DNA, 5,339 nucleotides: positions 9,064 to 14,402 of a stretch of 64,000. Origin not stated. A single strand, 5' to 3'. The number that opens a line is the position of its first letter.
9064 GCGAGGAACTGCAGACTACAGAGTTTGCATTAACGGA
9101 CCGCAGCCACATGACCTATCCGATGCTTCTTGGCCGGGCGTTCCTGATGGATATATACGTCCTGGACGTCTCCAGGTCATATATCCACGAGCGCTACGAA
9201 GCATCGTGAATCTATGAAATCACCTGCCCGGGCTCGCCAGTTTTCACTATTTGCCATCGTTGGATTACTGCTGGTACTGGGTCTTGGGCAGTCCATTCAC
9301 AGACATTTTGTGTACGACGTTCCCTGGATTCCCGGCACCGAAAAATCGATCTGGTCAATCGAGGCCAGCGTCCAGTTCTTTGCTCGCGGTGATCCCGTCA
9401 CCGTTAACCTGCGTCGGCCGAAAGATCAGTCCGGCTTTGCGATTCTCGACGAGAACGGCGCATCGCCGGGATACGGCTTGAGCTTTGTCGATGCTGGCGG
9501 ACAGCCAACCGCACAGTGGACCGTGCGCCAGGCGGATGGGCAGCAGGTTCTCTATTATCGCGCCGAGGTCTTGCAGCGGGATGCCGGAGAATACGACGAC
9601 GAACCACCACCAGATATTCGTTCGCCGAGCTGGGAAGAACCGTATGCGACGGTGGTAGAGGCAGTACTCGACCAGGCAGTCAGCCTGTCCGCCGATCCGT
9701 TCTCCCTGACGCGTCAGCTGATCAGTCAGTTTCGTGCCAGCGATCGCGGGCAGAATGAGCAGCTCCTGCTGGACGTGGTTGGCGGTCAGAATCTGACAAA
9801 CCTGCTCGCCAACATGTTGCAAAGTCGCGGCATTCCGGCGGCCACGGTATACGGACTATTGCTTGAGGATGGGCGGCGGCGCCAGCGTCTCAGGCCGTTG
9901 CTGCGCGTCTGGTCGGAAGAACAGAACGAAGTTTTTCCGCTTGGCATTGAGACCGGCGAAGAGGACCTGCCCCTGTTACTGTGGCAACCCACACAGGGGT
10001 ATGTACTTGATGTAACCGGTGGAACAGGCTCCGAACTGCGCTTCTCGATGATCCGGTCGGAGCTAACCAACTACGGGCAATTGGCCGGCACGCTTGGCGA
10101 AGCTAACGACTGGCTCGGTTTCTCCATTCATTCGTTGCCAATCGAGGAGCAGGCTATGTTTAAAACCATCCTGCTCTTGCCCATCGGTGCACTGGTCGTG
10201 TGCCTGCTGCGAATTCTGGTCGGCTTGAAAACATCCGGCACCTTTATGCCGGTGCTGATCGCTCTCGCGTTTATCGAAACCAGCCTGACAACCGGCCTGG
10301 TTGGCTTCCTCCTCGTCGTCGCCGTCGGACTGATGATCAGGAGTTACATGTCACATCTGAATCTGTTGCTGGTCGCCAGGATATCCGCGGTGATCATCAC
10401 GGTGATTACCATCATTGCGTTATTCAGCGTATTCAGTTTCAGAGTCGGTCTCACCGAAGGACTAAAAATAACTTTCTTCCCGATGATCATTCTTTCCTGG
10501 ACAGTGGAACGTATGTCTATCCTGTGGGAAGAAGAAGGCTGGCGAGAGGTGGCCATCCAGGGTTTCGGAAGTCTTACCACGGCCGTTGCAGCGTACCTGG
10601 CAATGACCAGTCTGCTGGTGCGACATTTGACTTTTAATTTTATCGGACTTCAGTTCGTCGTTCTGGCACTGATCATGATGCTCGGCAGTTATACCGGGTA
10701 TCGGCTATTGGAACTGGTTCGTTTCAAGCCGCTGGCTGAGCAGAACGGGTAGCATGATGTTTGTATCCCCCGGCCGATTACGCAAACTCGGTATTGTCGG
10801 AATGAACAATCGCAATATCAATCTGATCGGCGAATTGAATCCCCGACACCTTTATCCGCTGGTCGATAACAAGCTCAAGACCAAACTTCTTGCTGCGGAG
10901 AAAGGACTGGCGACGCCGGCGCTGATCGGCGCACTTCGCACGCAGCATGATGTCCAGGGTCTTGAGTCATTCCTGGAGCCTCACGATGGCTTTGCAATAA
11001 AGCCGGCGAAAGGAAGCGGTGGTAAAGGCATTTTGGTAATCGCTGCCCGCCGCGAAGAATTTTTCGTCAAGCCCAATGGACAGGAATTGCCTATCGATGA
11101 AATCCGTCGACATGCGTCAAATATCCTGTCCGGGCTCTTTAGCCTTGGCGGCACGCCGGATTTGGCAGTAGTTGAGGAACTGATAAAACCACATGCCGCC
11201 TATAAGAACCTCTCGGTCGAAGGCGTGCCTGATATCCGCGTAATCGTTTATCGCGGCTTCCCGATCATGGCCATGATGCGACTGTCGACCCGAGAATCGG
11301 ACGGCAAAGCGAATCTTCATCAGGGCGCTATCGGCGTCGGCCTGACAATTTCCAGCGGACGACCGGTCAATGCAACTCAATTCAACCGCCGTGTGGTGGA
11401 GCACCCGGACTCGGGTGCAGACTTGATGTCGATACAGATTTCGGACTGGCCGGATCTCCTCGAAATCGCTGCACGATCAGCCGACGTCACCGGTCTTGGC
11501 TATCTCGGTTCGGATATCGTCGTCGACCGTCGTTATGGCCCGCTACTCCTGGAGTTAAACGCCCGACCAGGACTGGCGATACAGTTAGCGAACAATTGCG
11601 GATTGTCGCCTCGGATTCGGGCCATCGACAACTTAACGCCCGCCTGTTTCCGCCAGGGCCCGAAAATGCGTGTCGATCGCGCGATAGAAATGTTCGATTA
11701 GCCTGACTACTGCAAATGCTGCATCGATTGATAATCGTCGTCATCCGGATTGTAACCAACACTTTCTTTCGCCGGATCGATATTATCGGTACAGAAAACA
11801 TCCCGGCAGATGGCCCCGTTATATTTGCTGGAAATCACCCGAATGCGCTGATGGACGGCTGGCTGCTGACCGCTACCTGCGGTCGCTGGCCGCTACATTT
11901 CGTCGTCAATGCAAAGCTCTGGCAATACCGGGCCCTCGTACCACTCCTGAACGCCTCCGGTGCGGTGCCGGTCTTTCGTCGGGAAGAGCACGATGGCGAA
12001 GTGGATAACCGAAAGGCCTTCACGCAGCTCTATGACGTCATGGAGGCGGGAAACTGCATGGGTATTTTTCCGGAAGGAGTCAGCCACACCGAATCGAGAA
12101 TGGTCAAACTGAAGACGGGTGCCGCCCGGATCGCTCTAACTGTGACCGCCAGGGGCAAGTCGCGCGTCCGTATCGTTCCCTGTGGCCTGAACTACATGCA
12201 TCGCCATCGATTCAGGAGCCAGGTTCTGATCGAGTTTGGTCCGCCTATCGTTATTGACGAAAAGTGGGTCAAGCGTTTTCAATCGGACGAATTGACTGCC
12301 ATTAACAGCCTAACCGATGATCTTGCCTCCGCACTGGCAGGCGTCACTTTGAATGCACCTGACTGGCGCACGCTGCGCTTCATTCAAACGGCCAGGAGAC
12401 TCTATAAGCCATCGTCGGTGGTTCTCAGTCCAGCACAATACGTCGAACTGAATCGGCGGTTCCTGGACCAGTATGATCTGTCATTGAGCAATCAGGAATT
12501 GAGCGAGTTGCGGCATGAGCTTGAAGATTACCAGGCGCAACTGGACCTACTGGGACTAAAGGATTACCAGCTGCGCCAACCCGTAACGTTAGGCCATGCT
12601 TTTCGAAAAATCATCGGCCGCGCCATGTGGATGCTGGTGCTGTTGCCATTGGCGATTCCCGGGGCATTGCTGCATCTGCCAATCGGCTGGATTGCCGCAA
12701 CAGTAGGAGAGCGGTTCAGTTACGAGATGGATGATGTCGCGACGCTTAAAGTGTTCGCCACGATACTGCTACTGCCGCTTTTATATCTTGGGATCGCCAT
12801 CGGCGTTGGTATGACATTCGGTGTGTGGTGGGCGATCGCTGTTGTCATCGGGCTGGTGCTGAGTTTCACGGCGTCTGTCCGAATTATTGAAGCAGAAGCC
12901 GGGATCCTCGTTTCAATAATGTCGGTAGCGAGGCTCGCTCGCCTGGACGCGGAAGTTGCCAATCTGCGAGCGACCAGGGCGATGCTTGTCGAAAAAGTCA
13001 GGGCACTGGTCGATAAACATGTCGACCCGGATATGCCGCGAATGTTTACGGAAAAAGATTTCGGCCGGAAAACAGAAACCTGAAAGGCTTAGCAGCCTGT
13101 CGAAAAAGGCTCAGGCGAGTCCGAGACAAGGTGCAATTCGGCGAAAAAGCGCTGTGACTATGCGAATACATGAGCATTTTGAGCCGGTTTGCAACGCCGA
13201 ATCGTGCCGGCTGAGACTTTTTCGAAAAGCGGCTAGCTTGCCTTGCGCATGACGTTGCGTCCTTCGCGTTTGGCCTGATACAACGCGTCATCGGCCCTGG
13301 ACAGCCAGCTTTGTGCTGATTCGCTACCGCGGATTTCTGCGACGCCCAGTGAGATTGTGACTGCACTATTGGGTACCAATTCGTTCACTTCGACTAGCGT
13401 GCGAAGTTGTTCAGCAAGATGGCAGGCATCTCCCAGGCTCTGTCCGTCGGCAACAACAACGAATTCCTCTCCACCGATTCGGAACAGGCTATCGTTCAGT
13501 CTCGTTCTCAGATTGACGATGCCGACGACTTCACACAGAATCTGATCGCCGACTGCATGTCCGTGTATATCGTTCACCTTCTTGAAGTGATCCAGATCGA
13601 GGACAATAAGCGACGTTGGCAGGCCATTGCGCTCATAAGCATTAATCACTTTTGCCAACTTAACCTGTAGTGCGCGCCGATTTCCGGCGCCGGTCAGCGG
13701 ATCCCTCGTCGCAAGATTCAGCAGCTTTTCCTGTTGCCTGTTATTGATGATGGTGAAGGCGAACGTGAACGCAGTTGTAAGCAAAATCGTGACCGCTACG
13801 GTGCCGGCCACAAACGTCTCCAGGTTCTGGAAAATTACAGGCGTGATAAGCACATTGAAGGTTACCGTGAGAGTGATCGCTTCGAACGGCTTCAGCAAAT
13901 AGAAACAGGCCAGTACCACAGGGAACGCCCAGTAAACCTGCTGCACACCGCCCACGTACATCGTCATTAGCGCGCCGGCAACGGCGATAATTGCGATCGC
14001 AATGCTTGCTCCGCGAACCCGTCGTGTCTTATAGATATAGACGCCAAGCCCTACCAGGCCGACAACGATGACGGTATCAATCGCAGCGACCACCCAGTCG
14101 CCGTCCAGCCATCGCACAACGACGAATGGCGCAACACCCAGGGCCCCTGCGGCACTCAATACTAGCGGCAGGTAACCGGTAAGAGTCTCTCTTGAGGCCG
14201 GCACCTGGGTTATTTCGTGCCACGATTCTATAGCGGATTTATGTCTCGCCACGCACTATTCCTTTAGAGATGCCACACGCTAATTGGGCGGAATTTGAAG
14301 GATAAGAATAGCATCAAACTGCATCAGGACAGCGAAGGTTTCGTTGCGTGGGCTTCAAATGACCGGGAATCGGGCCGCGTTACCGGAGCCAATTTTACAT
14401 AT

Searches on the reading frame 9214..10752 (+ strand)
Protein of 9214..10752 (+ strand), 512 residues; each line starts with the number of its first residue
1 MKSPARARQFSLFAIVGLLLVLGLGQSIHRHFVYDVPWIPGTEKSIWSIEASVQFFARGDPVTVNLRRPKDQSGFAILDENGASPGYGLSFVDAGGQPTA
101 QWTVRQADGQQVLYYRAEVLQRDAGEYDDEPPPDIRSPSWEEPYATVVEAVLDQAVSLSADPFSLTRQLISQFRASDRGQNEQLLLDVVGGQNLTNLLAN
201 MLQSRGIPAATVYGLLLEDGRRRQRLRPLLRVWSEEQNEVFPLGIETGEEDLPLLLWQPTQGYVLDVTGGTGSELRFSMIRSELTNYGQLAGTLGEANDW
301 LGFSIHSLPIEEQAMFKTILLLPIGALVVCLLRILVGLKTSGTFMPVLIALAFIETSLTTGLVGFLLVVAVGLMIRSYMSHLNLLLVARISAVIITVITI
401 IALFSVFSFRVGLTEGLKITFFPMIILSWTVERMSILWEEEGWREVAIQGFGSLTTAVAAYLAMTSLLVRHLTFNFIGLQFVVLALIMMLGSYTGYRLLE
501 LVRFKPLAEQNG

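Call 68: search_protein_families(library=pfam, proteins=[window:9214-10752:+], max_evalue=0.0001)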
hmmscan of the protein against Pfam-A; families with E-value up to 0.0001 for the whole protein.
window:9214-10752:+ (512 aa): 2 families
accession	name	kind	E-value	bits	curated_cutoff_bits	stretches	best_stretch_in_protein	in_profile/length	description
PF14402.11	7TM_transglut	-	7.1e-103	343.8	25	1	264-507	3-247/248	7 transmembrane helices usually fused to an inactive transglutaminase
PF14400.11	Transglut_i_TM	-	3e-52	177.3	25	1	29-187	1-159/161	Inactive transglutaminase fused to 7 transmembrane helices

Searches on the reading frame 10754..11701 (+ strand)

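Call 68: search_protein_families(library=pfam, proteins=[window:10754-11701:+], max_evalue=0.0001)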
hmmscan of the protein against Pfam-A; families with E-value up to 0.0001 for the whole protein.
window:10754-11701:+ (315 aa): 4 families
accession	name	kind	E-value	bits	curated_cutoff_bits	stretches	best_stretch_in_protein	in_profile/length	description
PF14397.11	ATPgrasp_ST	-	1.9e-83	280.4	31.4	1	20-292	2-277/278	Sugar-transfer associated ATP-grasp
PF14398.11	ATPgrasp_YheCD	-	7.3e-08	32.4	26.8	0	65-110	36-81/255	YheC/D like ATP-grasp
PF08443.16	RimK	-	3.6e-07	30.4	21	0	225-275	123-170/188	RimK-like ATP-grasp domain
PF02955.21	GSH-S_ATP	-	1.3e-05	25.1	23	0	64-102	18-56/175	Prokaryotic glutathione synthetase, ATP-grasp domain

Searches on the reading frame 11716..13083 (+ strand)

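Call 68: search_protein_families(library=pfam, proteins=[window:11716-13083:+], max_evalue=0.0001)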
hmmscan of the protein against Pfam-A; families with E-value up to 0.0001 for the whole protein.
window:11716-13083:+ (455 aa): 1 family
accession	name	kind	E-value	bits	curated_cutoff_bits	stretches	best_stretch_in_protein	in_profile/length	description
PF01553.26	Acyltransferase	-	3.1e-16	59.8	23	1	20-157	1-130/132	Acyltransferase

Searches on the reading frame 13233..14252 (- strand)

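Call 6: search_protein_families(library=pfam, proteins=[window:13233-14252:-], max_evalue=0.01)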
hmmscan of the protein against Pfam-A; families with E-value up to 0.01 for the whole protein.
window:13233-14252:- (339 aa): 1 family
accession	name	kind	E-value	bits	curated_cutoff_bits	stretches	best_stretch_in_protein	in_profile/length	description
PF00990.26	GGDEF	-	5.1e-36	124.3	23.8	1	181-333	1-160/161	Diguanylate cyclase, GGDEF domain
